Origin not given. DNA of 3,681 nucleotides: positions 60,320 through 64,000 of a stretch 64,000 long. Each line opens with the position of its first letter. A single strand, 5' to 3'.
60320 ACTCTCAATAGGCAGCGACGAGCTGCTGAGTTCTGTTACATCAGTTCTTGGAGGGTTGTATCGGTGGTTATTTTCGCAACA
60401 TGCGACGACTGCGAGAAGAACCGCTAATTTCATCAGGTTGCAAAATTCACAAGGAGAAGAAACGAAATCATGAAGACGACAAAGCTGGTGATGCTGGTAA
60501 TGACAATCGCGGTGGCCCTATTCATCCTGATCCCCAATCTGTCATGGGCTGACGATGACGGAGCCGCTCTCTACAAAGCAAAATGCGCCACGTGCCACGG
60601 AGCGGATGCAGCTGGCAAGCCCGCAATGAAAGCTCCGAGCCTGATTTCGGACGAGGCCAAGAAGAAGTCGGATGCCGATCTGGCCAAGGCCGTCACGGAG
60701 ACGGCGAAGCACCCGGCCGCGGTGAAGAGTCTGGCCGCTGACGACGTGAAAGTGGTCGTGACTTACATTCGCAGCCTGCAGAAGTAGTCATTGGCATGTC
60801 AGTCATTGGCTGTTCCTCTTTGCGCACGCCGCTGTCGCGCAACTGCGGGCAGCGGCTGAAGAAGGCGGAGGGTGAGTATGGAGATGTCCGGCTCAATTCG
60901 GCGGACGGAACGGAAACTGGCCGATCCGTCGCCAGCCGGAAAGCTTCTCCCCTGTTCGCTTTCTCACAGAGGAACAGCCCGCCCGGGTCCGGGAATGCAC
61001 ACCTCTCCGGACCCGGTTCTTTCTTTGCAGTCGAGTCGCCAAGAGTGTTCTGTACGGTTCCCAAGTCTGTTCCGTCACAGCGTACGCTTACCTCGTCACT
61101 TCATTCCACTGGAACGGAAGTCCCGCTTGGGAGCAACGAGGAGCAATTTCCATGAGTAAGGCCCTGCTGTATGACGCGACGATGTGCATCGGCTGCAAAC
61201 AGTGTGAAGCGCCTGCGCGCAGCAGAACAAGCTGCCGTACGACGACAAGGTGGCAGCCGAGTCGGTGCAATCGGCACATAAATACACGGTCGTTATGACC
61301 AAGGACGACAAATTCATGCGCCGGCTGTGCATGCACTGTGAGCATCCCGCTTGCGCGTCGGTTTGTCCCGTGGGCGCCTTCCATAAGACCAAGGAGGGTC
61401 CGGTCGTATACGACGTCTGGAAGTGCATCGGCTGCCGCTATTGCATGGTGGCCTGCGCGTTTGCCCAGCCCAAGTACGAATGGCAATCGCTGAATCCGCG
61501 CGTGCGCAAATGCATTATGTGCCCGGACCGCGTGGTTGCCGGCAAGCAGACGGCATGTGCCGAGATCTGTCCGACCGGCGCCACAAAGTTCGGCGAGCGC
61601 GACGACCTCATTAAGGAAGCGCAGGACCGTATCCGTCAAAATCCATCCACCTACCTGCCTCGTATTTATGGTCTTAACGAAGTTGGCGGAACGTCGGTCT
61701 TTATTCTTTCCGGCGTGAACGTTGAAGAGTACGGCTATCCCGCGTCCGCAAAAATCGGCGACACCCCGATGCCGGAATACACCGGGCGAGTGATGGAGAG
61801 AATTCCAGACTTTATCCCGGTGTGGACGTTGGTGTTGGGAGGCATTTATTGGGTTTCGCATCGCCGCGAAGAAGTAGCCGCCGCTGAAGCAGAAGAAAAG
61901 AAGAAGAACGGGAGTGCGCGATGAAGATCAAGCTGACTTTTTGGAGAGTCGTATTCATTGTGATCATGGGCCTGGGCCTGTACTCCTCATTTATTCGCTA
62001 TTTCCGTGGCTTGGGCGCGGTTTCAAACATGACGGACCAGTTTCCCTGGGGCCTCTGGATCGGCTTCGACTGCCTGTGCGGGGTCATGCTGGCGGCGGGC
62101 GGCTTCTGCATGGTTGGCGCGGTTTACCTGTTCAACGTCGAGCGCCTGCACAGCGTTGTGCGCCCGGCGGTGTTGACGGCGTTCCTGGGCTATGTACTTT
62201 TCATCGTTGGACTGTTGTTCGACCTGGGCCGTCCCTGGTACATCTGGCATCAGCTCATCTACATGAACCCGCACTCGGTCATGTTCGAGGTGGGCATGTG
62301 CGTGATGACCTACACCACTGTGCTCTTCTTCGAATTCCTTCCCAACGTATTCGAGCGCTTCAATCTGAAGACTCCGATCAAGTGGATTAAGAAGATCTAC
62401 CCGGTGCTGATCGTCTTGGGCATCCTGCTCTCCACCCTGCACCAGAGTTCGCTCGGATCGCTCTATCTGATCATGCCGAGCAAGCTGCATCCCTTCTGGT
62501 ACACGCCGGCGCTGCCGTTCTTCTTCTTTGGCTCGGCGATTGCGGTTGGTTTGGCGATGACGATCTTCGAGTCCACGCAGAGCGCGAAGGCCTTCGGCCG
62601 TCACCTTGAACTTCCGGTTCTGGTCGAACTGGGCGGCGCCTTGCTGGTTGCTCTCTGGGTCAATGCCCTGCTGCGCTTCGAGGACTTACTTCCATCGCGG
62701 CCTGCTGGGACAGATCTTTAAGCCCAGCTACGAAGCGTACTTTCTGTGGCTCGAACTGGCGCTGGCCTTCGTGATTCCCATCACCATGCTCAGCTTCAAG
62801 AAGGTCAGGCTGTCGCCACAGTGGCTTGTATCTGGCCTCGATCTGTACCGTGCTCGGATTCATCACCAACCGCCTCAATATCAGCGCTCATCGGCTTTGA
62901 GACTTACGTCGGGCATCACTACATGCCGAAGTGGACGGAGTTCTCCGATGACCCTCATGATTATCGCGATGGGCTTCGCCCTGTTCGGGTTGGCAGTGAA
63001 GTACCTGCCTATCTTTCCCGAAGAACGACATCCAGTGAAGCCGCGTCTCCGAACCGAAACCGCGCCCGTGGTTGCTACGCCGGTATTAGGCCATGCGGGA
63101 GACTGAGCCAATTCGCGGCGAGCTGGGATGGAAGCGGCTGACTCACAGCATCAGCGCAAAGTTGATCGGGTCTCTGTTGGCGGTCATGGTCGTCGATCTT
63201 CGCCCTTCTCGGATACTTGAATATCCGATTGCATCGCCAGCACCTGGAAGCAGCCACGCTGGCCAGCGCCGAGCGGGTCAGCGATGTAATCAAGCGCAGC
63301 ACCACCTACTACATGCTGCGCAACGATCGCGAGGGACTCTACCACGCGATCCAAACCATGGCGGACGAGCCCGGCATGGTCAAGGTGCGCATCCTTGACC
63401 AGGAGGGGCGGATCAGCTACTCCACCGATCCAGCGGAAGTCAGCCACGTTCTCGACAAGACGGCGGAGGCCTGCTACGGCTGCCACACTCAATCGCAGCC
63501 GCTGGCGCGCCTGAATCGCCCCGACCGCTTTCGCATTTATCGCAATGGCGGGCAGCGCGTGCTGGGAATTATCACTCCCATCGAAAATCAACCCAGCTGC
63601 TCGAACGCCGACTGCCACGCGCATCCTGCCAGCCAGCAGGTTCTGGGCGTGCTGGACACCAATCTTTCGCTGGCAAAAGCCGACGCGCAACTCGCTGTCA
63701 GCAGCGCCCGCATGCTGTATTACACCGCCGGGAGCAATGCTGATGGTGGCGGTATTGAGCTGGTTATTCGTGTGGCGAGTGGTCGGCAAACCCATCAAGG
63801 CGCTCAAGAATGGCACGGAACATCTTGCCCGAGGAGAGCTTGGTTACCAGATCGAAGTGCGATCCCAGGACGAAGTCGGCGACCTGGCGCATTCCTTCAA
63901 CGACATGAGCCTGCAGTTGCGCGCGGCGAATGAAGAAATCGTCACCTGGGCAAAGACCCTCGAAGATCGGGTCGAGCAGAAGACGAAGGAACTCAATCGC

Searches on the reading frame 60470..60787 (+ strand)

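Call 11: search_protein_families(library=pfam, proteins=[window:60470-60787:+])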
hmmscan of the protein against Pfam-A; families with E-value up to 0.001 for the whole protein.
window:60470-60787:+ (105 aa): 2 families
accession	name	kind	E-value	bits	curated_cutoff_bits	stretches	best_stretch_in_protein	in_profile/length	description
PF13442.11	Cytochrome_CBB3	-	9.7e-10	39.1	27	1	29-100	4-68/68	Cytochrome C oxidase, cbb3-type, subunit III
PF00034.26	Cytochrom_C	-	1.1e-08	36.8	21.3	1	30-103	3-89/90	Cytochrome c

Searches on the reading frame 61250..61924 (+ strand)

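Call 11: search_protein_families(library=pfam, proteins=[window:61250-61924:+])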
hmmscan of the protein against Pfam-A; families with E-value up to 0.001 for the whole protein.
window:61250-61924:+ (224 aa): 6 families
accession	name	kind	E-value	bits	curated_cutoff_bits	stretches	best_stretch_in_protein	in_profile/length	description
PF13247.11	Fer4_11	-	2e-19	70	26.2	1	22-117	5-100/100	4Fe-4S dicluster domain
PF13237.11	Fer4_10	-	8.5e-08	32.5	25.5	1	23-69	5-52/53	4Fe-4S dicluster domain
PF12838.12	Fer4_7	-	1.1e-06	29.4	27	1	27-71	2-50/52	4Fe-4S dicluster domain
PF12797.12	Fer4_2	-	4.8e-05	23.5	24.5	1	51-70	2-21/22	4Fe-4S binding domain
PF13187.11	Fer4_9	-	9.2e-05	22.8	27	0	58-111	1-51/52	4Fe-4S dicluster domain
PF12837.12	Fer4_6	-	0.00013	22.2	25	0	54-71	4-21/24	4Fe-4S binding domain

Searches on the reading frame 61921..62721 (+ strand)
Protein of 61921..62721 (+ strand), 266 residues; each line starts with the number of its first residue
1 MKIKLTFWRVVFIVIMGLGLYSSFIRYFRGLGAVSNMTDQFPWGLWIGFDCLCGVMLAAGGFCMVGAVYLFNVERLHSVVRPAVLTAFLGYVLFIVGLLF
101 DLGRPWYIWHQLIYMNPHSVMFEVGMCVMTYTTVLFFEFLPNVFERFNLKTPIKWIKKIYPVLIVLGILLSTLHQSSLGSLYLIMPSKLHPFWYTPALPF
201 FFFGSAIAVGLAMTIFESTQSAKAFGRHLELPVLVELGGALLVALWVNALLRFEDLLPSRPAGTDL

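Call 11: search_protein_families(library=pfam, proteins=[window:61921-62721:+])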
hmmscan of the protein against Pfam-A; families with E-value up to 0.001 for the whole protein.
window:61921-62721:+ (266 aa): 1 family
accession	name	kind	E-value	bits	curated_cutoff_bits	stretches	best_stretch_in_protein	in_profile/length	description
PF03916.19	NrfD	-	6.4e-18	65.9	25.8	1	34-234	2-219/313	Polysulphide reductase, NrfD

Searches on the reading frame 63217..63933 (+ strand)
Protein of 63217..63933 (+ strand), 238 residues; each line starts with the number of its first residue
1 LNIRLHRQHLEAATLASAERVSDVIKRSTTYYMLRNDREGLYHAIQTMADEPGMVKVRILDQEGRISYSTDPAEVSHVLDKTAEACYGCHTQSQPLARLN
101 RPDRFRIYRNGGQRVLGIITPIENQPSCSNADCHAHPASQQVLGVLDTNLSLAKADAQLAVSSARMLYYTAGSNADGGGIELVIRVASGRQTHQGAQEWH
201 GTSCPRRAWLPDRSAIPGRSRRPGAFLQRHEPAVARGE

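Call 11: search_protein_families(library=pfam, proteins=[window:63217-63933:+])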
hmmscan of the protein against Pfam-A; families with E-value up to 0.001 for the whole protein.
window:63217-63933:+ (238 aa): 0 families

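Call 27: search_protein_families(library=ncbifam, proteins=[window:63217-63933:+], max_evalue=0.01)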
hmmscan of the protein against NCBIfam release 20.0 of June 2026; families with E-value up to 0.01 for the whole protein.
window:63217-63933:+ (238 aa): 0 families

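Call 47: search_protein_families(library=pfam, proteins=[window:63217-63933:+], max_evalue=0.01)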
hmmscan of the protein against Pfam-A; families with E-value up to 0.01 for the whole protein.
window:63217-63933:+ (238 aa): 1 family
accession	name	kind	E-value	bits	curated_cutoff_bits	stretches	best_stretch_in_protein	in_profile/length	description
PF21563.3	Mcp40H-20_sensor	-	0.0012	19.6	27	0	111-147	74-106/112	Methyl-accepting chemotaxis sensory transducer, class 40H, sensor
